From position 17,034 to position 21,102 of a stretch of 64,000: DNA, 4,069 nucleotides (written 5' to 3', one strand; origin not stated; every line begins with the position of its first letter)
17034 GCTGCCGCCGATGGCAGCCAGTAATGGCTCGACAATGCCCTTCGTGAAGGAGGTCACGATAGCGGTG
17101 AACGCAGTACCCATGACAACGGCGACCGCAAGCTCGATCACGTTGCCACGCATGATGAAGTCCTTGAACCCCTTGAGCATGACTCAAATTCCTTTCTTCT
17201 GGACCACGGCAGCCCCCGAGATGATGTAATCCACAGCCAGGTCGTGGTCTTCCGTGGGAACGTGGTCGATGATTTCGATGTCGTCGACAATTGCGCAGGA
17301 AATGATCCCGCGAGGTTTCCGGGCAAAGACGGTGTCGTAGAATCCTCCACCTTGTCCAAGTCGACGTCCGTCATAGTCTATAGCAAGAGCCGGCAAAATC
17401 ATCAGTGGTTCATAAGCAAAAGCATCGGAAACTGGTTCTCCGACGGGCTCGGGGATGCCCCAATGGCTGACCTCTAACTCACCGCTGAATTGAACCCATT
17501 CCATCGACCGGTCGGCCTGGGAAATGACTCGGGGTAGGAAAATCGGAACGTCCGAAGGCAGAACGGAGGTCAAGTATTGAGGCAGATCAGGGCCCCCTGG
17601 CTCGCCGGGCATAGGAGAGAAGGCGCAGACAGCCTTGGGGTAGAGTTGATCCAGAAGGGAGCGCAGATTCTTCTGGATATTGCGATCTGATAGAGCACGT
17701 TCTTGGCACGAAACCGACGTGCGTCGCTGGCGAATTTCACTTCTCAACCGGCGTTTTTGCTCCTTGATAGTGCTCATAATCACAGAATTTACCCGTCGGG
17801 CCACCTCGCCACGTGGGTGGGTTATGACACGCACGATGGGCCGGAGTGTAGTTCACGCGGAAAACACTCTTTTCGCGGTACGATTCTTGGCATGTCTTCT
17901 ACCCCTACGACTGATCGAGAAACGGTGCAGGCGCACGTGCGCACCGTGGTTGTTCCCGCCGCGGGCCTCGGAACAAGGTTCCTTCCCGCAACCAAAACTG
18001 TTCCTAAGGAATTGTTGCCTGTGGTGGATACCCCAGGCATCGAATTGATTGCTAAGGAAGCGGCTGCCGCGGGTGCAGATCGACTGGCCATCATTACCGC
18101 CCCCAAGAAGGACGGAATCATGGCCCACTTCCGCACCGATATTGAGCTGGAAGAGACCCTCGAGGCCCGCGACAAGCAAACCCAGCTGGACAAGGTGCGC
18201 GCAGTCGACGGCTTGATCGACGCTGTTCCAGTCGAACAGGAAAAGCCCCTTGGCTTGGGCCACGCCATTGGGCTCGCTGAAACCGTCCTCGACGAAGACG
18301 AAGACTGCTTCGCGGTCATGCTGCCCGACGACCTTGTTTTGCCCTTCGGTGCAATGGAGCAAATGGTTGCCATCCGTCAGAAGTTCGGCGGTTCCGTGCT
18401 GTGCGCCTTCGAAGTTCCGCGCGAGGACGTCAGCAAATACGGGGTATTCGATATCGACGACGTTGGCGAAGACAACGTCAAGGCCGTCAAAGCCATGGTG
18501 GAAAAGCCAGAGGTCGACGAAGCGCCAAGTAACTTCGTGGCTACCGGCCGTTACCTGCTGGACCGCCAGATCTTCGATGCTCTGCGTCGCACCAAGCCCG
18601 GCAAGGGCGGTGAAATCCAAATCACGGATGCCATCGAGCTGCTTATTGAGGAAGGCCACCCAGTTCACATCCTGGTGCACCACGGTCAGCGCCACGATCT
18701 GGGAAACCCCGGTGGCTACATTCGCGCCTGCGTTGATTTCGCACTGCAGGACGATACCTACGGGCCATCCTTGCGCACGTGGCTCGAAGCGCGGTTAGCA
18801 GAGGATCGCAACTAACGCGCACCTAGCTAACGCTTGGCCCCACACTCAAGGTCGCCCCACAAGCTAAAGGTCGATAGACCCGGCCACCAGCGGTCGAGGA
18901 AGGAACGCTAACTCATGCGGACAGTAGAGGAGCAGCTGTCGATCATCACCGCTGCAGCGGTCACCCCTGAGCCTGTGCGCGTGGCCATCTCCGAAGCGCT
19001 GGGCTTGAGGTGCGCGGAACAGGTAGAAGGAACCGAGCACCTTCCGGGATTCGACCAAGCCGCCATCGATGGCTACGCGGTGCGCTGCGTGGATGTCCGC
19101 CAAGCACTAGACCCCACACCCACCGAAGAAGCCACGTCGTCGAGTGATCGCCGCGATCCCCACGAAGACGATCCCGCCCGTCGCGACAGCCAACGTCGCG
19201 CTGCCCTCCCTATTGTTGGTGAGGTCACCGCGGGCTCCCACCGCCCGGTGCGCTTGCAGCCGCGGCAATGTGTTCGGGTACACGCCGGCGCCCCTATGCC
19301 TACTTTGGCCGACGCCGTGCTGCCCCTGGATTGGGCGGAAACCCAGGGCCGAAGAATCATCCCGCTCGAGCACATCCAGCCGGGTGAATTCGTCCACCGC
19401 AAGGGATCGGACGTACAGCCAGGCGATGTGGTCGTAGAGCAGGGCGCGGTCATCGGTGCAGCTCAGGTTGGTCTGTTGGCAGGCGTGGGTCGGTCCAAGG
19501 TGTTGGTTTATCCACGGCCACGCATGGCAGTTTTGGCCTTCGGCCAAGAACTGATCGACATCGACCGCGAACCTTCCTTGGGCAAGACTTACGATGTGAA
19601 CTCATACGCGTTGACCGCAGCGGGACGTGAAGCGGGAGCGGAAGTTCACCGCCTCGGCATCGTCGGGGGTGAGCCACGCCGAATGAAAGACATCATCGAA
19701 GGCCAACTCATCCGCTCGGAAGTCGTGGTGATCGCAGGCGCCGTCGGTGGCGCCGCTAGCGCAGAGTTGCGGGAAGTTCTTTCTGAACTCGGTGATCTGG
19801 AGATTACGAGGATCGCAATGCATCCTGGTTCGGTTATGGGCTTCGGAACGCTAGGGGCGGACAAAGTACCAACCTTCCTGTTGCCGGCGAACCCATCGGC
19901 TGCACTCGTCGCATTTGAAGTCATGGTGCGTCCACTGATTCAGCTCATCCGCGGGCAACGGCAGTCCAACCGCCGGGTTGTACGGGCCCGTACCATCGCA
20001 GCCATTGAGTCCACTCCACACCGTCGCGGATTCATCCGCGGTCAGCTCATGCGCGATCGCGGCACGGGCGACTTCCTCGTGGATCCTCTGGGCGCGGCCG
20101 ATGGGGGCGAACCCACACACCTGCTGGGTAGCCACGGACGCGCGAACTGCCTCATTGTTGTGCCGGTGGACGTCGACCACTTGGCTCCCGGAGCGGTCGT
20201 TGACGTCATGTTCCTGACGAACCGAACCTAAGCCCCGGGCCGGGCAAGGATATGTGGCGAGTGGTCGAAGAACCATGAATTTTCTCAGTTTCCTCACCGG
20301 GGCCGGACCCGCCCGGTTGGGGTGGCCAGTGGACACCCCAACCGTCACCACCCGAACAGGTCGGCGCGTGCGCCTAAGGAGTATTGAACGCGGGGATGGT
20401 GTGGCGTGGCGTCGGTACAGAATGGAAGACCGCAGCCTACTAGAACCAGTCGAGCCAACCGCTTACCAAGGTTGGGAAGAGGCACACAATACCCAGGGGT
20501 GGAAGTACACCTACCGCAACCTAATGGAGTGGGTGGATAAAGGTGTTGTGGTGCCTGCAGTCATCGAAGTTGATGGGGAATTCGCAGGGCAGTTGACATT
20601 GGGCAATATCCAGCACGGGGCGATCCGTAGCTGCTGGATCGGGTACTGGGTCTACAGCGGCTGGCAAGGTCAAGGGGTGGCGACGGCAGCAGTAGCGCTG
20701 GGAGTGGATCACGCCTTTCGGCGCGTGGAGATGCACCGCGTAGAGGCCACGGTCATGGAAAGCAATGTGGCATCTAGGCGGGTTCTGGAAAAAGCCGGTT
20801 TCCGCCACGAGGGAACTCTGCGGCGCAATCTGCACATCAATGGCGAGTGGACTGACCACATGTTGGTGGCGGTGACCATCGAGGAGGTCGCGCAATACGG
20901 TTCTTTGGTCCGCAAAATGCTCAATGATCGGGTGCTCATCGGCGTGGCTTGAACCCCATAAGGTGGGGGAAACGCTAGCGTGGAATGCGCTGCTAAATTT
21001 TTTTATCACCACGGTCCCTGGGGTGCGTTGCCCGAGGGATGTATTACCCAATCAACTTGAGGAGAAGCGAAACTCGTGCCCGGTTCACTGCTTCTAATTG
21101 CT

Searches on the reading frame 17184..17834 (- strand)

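Call 39: search_protein_families(library=pfam, proteins=[window:17184-17834:-], max_evalue=0.00001)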
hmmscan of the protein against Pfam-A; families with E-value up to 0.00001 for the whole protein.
window:17184-17834:- (216 aa): 1 family
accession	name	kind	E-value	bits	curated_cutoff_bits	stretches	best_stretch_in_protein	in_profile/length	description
PF01812.26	5-FTHF_cyc-lig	-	2.7e-24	86.5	27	1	27-206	1-185/186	5-formyltetrahydrofolate cyclo-ligase family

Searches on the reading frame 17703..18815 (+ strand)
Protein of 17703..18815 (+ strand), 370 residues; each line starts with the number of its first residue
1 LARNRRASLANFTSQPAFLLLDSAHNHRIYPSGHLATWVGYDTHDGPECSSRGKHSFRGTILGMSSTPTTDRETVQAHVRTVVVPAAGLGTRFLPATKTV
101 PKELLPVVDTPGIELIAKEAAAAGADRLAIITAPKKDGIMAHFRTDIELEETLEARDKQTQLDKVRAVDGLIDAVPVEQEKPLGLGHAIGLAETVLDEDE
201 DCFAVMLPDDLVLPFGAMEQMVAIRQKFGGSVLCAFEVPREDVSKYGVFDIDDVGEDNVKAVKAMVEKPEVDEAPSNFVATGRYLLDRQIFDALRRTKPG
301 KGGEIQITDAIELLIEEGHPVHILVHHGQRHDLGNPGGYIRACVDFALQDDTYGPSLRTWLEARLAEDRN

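Call 39: search_protein_families(library=pfam, proteins=[window:17703-18815:+], max_evalue=0.00001)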
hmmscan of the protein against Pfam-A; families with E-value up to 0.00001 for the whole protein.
window:17703-18815:+ (370 aa): 1 family
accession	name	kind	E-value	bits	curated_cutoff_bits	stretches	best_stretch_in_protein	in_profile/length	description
PF00483.29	NTP_transferase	-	4e-31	108.9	21.2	1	83-343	3-239/245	Nucleotidyl transferase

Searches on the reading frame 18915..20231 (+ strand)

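Call 39: search_protein_families(library=pfam, proteins=[window:18915-20231:+], max_evalue=0.00001)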
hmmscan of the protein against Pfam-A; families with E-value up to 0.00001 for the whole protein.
window:18915-20231:+ (438 aa): 3 families
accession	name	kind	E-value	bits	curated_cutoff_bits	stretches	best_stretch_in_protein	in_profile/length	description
PF03453.22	MoeA_N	-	8.7e-34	116.9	30.8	1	3-192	2-160/160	MoeA N-terminal region (domain I and II)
PF00994.29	MoCF_biosynth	-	2.7e-19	69.7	26.6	1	205-342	1-142/144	Probable molybdopterin binding domain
PF03454.20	MoeA_C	-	1.5e-09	38.4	22.1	1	358-433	2-71/72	MoeA C-terminal region (domain IV)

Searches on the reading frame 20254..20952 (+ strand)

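Call 39: search_protein_families(library=pfam, proteins=[window:20254-20952:+], max_evalue=0.00001)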
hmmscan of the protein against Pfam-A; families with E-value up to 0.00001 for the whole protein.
window:20254-20952:+ (232 aa): 3 families
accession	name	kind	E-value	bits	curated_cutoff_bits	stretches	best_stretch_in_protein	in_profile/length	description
PF13302.13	Acetyltransf_3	-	2.3e-16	61.2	25.4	1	38-184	1-138/138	Acetyltransferase (GNAT) domain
PF00583.31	Acetyltransf_1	-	5.2e-13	49.7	20.7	1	90-183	24-116/116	Acetyltransferase (GNAT) family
PF13420.13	Acetyltransf_4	-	9e-11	42.5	24.3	1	41-204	1-155/155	Acetyltransferase (GNAT) domain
